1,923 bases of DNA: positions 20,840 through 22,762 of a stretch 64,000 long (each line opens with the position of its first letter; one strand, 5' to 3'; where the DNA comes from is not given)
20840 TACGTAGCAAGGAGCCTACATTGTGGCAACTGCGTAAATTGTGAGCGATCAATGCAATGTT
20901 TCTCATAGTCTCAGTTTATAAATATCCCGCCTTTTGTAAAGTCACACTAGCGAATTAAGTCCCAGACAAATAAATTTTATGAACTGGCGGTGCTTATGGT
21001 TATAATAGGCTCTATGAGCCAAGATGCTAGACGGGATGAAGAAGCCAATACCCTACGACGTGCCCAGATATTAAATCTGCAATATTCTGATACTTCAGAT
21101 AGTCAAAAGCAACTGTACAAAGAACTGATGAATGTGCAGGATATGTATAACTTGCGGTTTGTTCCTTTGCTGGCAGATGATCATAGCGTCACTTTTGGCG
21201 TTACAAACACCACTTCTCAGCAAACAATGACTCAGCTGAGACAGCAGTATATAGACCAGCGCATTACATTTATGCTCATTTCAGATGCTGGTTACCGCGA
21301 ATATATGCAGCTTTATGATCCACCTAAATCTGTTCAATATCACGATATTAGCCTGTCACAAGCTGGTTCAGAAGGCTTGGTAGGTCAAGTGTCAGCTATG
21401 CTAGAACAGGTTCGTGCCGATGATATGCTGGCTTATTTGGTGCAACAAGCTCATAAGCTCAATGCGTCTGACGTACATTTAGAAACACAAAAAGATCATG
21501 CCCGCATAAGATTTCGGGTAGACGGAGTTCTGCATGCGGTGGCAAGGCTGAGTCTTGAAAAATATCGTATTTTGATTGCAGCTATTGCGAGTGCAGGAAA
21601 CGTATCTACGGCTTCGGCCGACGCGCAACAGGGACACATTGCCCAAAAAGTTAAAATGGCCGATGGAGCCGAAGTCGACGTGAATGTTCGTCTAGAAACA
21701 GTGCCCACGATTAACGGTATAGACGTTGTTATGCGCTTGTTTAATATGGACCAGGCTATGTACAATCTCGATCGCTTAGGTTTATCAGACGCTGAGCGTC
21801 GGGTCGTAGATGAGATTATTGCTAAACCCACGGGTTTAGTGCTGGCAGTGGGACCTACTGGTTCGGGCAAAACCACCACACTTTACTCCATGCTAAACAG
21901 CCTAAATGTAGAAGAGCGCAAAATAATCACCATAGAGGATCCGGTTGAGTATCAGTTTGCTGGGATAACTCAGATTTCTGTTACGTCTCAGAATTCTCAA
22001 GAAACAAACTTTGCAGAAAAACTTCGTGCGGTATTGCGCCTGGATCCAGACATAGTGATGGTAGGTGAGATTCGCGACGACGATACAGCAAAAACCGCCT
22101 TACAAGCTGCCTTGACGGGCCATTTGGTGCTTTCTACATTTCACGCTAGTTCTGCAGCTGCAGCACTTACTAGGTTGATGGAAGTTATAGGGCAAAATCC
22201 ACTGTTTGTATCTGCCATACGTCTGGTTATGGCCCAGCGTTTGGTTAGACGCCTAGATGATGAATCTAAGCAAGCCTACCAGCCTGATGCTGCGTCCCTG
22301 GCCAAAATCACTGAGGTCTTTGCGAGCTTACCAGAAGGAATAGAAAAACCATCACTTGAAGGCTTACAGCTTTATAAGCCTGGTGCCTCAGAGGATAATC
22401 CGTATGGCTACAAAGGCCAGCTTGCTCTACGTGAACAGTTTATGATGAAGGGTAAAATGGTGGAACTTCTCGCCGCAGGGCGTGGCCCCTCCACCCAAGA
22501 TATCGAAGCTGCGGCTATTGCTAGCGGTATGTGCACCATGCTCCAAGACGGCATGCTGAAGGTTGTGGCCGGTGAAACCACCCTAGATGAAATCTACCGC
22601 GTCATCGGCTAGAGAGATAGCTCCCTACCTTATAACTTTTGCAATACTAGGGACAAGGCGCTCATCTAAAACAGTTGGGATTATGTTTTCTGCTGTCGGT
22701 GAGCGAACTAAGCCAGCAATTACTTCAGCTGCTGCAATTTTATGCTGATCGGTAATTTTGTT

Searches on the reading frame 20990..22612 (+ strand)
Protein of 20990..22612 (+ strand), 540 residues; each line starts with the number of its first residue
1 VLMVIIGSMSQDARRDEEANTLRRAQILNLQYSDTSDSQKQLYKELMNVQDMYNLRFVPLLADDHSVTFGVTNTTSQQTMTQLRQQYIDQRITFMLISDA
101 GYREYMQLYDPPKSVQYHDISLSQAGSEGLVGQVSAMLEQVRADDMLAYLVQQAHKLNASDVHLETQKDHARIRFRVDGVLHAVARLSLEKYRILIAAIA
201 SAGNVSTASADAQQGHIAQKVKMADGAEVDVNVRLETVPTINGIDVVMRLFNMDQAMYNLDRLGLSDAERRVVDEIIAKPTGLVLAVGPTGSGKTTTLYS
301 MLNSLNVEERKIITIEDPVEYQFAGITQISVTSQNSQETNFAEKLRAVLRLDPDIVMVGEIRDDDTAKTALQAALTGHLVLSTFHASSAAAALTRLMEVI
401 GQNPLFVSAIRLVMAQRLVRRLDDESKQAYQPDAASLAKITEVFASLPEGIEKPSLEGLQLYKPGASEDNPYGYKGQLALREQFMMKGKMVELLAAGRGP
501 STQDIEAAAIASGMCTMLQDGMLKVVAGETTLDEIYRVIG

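Call 7: search_protein_families(library=pfam, proteins=[window:20990-22612:+])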
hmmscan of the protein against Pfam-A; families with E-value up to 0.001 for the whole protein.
window:20990-22612:+ (540 aa): 4 families
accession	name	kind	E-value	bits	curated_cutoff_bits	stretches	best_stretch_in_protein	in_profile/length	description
PF00437.27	T2SSE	-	4e-89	299.3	24.9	1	147-537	12-370/370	Type II/IV secretion system protein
PF25199.1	nSTAND_NTPase5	-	0.00047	20.5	34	0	270-324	26-85/145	Novel STAND NTPase 5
PF13401.12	AAA_22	-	0.00051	20.8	27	0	281-322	5-46/130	AAA domain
PF13604.12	AAA_30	-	0.00065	19.9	27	0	265-312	2-49/191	AAA domain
